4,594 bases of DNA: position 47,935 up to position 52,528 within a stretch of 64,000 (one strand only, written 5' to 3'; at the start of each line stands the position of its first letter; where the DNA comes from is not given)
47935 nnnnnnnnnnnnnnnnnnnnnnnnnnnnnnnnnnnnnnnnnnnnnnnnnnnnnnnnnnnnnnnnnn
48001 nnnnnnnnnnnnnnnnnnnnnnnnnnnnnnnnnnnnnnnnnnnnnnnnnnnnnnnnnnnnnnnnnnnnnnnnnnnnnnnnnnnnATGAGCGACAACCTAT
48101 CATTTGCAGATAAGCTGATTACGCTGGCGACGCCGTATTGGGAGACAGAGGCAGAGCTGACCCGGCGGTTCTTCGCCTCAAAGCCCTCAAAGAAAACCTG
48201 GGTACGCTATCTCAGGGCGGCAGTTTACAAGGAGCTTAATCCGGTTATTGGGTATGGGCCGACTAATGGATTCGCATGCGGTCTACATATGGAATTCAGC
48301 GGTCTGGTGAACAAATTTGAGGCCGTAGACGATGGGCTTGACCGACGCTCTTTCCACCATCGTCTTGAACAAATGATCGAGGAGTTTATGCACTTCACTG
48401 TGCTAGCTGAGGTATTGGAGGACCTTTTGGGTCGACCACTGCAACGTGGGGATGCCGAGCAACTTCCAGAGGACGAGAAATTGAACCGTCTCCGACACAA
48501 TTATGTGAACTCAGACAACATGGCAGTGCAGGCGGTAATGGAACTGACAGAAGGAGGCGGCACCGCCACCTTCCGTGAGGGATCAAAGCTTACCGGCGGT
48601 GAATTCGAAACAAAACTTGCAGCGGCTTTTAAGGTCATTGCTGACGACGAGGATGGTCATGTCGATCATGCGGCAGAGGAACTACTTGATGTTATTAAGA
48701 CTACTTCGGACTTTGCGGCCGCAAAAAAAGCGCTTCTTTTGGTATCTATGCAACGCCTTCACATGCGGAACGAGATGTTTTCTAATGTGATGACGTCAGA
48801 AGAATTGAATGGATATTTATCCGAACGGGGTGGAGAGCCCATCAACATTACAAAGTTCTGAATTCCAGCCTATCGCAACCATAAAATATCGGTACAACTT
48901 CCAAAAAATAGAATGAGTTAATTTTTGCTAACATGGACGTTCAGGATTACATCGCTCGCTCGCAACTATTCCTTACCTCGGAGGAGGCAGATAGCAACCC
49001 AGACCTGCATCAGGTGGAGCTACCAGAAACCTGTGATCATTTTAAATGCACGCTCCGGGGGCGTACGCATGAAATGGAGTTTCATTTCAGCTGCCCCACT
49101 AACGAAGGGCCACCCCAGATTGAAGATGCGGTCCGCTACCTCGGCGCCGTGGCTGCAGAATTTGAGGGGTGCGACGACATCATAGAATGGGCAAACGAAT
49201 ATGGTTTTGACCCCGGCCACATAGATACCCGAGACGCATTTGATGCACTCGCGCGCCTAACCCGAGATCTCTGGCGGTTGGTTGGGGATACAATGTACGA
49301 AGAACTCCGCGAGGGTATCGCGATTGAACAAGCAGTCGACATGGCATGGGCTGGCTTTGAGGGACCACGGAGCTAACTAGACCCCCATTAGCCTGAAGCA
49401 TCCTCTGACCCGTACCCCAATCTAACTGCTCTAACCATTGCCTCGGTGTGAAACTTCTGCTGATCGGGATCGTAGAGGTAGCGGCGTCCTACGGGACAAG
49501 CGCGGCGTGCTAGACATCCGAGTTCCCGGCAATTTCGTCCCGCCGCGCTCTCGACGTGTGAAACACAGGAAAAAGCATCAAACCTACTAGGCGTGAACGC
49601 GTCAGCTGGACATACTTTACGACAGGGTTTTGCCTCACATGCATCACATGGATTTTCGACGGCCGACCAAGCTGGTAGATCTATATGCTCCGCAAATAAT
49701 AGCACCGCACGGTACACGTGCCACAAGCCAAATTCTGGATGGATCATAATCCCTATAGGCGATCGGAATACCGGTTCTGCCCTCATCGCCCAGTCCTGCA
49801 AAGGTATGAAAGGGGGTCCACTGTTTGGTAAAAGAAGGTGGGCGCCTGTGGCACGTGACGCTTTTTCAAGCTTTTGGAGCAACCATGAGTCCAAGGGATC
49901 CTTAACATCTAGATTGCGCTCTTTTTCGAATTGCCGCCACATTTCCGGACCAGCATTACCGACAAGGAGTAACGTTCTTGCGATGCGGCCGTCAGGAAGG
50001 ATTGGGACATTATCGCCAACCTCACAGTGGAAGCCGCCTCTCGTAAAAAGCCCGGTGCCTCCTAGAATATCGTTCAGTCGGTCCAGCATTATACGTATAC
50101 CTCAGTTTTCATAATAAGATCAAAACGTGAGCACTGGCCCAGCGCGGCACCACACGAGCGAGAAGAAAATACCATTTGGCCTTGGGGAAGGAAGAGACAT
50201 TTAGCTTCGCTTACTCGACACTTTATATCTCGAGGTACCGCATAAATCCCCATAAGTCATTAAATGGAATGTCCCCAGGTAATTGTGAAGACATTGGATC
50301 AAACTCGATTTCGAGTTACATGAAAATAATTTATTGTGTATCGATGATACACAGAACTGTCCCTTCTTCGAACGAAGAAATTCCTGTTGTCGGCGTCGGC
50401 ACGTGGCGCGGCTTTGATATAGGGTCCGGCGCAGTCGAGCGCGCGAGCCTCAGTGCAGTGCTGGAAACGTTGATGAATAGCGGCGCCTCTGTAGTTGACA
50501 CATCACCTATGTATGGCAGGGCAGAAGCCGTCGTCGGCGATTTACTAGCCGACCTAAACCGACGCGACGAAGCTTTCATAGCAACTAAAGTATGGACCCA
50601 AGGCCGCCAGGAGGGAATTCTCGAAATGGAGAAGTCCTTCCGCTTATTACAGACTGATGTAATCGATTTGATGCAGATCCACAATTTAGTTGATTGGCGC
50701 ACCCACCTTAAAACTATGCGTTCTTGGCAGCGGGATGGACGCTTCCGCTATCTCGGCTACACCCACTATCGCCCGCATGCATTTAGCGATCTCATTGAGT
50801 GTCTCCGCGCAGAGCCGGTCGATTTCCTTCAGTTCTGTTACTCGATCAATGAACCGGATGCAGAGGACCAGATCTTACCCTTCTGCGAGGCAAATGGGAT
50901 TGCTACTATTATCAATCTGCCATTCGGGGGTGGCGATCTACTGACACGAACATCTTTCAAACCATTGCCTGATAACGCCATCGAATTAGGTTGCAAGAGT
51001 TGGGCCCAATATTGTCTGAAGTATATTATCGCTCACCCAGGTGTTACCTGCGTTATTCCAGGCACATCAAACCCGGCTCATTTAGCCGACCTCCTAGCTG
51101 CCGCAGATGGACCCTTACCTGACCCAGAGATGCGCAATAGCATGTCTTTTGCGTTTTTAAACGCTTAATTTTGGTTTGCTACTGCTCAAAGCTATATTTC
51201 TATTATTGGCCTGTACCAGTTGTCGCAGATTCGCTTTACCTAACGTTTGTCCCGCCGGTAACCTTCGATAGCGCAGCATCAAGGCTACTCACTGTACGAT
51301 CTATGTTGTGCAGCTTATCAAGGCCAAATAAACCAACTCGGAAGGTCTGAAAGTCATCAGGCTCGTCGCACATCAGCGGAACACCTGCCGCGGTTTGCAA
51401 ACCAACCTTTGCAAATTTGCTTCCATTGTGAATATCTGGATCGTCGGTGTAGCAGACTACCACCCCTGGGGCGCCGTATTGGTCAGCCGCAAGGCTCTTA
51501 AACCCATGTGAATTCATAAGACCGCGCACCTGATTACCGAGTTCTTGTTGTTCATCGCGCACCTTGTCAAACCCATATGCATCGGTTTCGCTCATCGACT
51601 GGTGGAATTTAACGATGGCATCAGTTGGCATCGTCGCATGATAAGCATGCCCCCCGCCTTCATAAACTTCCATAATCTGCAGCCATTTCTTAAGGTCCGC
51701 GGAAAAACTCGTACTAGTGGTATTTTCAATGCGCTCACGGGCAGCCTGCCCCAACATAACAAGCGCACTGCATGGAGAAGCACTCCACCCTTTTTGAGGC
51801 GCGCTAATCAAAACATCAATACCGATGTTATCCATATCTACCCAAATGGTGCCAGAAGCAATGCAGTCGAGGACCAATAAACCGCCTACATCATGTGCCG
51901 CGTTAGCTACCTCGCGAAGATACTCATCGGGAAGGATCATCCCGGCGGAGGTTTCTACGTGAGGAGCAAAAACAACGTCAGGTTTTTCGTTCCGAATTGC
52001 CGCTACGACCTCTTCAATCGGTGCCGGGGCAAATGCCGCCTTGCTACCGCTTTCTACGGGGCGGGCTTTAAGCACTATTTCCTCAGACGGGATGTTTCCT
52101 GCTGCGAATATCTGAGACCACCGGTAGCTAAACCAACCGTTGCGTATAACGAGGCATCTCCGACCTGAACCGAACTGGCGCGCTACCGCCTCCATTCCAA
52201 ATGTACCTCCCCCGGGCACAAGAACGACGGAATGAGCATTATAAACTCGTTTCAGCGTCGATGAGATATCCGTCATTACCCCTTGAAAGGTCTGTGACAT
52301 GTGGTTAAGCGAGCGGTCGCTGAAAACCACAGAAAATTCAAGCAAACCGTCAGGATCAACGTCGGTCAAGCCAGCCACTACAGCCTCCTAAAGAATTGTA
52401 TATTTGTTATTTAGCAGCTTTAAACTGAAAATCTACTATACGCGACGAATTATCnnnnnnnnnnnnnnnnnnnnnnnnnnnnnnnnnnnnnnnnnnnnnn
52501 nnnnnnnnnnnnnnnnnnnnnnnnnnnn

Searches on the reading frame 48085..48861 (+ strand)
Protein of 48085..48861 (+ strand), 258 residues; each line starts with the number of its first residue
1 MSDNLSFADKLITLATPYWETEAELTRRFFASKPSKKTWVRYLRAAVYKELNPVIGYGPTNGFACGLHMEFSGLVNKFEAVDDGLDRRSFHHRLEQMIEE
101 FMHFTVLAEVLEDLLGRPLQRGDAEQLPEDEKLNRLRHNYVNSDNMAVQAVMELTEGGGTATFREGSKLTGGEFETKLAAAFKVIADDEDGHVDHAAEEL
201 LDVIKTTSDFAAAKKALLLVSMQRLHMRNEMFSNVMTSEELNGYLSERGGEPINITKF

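Call 7: search_protein_families(library=pfam, proteins=[window:48085-48861:+])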
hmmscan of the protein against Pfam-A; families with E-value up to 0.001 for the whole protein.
window:48085-48861:+ (258 aa): 0 families

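Call 80: search_protein_families(library=pfam, proteins=[window:48085-48861:+], max_evalue=5)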
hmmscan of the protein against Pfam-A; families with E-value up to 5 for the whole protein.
window:48085-48861:+ (258 aa): 2 families
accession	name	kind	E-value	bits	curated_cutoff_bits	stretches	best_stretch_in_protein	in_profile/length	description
PF16364.11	Antigen_C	-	0.0018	19.1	29.5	1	144-230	62-148/172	Cell surface antigen C-terminus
PF00210.30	Ferritin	-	0.059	13.7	24.5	1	83-199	26-135/142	Ferritin-like domain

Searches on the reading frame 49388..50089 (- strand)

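Call 7: search_protein_families(library=pfam, proteins=[window:49388-50089:-])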
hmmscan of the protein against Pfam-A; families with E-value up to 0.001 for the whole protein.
window:49388-50089:- (233 aa): 0 families

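Call 80: search_protein_families(library=pfam, proteins=[window:49388-50089:-], max_evalue=5)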
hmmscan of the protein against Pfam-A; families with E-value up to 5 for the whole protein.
window:49388-50089:- (233 aa): 2 families
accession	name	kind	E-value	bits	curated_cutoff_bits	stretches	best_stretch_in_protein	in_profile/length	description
PF16690.10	MMACHC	-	0.0038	17.3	27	1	111-150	127-164/216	Methylmalonic aciduria and homocystinuria type C family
PF25160.1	LdpA_Fe-S-bd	-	1.3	9.3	27.6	1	153-169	6-22/49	LdpA Fe-S cluster-binding domain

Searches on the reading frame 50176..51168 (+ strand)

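Call 3: search_protein_families(library=pfam, proteins=[window:50176-51168:+])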
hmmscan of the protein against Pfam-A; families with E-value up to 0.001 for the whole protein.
window:50176-51168:+ (330 aa): 1 family
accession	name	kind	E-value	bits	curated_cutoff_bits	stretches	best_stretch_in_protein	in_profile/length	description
PF00248.27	Aldo_ket_red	-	7.2e-32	111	24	1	72-320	2-284/291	Aldo/keto reductase family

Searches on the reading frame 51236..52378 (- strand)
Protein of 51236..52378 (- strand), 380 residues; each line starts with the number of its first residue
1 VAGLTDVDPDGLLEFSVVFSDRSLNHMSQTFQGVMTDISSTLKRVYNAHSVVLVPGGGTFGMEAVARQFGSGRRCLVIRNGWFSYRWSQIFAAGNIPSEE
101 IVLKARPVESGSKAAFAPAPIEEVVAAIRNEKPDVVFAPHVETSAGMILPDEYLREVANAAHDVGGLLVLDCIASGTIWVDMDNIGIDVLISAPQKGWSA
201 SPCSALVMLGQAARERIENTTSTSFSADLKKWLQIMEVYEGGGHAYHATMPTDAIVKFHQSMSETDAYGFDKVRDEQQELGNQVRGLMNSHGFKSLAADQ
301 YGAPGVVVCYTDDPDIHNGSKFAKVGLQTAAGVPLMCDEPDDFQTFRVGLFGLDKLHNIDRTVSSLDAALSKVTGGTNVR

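Call 3: search_protein_families(library=pfam, proteins=[window:51236-52378:-])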
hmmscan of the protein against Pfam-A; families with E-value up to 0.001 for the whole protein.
window:51236-52378:- (380 aa): 1 family
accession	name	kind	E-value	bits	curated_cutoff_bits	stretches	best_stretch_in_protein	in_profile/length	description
PF00266.25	Aminotran_5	-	3e-10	40.1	21.5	1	22-294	32-297/371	Aminotransferase class-V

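Call 6: search_protein_families(library=ncbifam, proteins=[window:51236-52378:-])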
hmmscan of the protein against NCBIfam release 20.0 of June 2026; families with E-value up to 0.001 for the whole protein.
window:51236-52378:- (380 aa): 8 families
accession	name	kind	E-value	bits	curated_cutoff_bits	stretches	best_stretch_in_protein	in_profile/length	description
TIGR03301.1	PhnW-AepZ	equivalog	6.6e-26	91.5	360.8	1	24-366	22-351/355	2-aminoethylphosphonate aminotransferase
TIGR02326.1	transamin_PhnW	equivalog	9.7e-25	87.4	400.8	1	43-370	48-360/363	2-aminoethylphosphonate--pyruvate transaminase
NF010006.0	PRK13479.1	equivalog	6.5e-24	84.7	296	1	41-372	45-363/369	2-aminoethylphosphonate--pyruvate transaminase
NF045640.1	AspGlyoxATaseBhcA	equivalog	4.9e-21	75.1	650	1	22-300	26-295/395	L-aspartate--glyoxylate aminotransferase BhcA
NF046070.1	PyrdoxPyrvTramin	equivalog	3.6e-08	32.7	600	1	27-226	32-222/369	pyridoxamine--pyruvate transaminase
TIGR04343.1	egtE_PLP_lyase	equivalog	5.1e-06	25.5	400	1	121-290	132-289/370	ergothioneine biosynthesis PLP-dependent enzyme EgtE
NF040779.1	Sec_lyase_SclA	exception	0.00053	19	525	1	122-283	127-282/378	selenocysteine lyase SclA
TIGR01366.1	serC_3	equivalog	0.00075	18.8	401.65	0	128-223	124-212/361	phosphoserine transaminase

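Call 71: search_solved_structures(query=window:51236-52378:-, max_evalue=1e-10)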
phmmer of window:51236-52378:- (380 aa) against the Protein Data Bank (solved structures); distinct sequences matched with E-value up to 1e-10: 20.
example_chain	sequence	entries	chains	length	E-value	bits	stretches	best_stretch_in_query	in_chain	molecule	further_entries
3ke3_A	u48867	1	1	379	6.4e-143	479.4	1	5-373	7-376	Putative serine-pyruvate aminotransferase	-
3zrp_A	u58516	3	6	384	5.2e-20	75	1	49-333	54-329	SERINE-PYRUVATE AMINOTRANSFERASE (AGXT)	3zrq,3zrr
9kk8_A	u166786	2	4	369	3.8e-17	65.6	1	44-369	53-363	2-aminoethylphosphonate--pyruvate transaminase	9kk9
9kka_A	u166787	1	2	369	2.5e-16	62.9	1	44-369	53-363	2-aminoethylphosphonate--pyruvate transaminase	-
4cbs_A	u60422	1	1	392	8.9e-16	61.1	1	23-371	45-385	SERINE--PYRUVATE AMINOTRANSFERASE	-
4cbr_A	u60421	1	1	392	2.1e-15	59.9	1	23-371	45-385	SERINE--PYRUVATE AMINOTRANSFERASE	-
1j04_A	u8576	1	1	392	4.9e-15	58.6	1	24-371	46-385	alanine--glyoxylate aminotransferase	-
7ns7_A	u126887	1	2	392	2.7e-14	56.2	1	24-371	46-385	L-alanine:glyoxylate aminotransferase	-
5f9s_A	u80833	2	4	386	3.1e-14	56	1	24-371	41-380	Serine--pyruvate aminotransferase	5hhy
4kxk_A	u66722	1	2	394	3.2e-14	56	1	24-371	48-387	Serine--pyruvate aminotransferase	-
4kyo_A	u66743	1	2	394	3.2e-14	55.9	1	24-371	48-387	Serine-pyruvate aminotransferase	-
1h0c_A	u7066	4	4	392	3.3e-14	55.9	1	24-371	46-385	SERINE--GLYOXYLATE AMINOTRANSFERASE | Serine--pyruvate aminotransferase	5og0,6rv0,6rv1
3r9a_A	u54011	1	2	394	3.3e-14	55.9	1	24-371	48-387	Serine--pyruvate aminotransferase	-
2yob_A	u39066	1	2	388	3.8e-14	55.7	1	24-370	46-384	SERINE--PYRUVATE AMINOTRANSFERASE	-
4i8a_A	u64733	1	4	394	1.2e-13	54.1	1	25-371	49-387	Serine-pyruvate aminotransferase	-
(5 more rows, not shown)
